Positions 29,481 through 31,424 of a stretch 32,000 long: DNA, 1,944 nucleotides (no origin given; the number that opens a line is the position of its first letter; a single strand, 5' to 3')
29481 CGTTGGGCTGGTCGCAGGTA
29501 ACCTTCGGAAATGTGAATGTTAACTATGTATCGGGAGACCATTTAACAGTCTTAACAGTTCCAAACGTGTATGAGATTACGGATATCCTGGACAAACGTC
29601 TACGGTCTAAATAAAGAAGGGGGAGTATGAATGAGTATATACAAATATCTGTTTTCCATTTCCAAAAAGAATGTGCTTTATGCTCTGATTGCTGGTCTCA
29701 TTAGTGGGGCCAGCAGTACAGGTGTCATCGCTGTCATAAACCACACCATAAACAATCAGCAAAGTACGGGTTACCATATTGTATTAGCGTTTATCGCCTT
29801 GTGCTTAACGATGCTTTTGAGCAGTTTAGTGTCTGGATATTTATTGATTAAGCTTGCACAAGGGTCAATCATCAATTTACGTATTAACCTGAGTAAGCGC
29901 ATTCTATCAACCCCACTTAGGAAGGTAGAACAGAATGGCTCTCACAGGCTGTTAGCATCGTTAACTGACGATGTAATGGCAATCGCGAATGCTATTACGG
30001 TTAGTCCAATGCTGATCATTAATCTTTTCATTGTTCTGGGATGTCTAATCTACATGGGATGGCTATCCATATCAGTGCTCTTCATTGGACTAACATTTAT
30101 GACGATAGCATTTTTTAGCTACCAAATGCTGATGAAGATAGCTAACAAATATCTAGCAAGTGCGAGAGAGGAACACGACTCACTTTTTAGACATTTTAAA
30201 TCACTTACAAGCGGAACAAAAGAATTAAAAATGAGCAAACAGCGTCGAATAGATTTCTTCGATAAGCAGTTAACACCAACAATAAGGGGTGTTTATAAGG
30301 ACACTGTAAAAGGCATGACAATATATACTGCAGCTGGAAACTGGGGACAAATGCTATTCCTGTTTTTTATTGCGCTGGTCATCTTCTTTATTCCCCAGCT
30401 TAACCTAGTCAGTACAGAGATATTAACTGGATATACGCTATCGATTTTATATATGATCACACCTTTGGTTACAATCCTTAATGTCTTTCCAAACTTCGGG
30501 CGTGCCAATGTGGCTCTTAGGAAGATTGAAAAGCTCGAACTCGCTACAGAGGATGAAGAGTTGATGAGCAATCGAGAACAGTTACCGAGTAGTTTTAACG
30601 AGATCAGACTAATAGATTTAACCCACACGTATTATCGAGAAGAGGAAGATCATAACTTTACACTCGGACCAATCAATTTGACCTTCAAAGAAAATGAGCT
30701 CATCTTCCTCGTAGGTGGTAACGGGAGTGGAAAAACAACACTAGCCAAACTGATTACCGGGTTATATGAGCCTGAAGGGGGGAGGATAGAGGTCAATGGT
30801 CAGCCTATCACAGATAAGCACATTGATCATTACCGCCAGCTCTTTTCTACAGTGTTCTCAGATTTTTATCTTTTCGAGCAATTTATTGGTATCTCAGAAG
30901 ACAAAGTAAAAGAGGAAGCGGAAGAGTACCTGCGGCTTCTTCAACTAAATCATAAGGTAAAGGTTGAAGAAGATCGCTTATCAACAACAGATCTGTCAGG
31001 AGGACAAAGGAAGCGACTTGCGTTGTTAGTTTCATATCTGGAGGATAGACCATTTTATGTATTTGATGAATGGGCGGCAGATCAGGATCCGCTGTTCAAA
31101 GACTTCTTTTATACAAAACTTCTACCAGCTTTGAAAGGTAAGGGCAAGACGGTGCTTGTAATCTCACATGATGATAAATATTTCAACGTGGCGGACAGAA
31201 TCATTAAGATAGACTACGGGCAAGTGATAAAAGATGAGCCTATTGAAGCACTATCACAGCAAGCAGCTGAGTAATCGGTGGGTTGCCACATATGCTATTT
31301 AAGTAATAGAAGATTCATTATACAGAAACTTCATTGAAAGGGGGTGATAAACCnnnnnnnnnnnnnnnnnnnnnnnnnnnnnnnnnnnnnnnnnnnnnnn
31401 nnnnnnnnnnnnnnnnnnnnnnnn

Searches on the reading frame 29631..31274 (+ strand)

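Call 5: search_protein_families(library=pfam, proteins=[window:29631-31274:+], max_evalue=1)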
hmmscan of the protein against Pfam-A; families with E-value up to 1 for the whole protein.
window:29631-31274:+ (547 aa): 26 families (the best 25 are shown)
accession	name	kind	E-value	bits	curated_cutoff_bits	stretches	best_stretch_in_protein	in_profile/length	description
PF00005.33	ABC_tran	-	3.4e-29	102.6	25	1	347-482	3-136/137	ABC transporter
PF00664.28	ABC_membrane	-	8.2e-15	55.6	28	1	16-276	6-271/274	ABC transporter transmembrane region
PF02463.25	SMC_N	-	2.5e-08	34.1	40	1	446-529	128-213/220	RecF/RecN/SMC N terminal domain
PF20720.3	nSTAND3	-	0.00047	20.3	27.2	1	353-434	15-89/155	Novel STAND NTPase 3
PF13304.12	AAA_21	-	0.0021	18.6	27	1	358-376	2-20/304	AAA domain, putative AbiEii toxin, Type IV TA system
PF13191.12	AAA_16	-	0.0031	18.5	32.6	1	356-473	25-132/167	AAA ATPase domain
PF06414.18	Zeta_toxin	-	0.0049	16.8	22.3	1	353-389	14-50/199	Zeta toxin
PF00799.26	Gemini_AL1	-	0.0071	16.8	24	0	166-211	29-74/113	Geminivirus Rep catalytic domain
PF13175.12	AAA_15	-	0.0075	16.4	32.1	1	350-382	19-50/374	AAA ATPase domain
PF13604.12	AAA_30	-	0.024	14.8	27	1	353-388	16-51/191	AAA domain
PF00910.28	RNA_helicase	-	0.025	15.5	21.5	1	358-413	1-59/105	RNA helicase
PF03205.20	MobB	-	0.029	14.7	26.6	0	358-386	2-30/133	Molybdopterin guanine dinucleotide synthesis protein B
PF24389.1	ORC-CDC6-like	-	0.032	13.4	27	1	353-375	30-52/571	ORC-CDC6-like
PF13166.12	AAA_13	-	0.034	13.3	36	1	359-380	22-41/713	AAA domain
PF13555.12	AAA_29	-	0.038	14.2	27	1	350-371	17-38/61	P-loop containing region of AAA domain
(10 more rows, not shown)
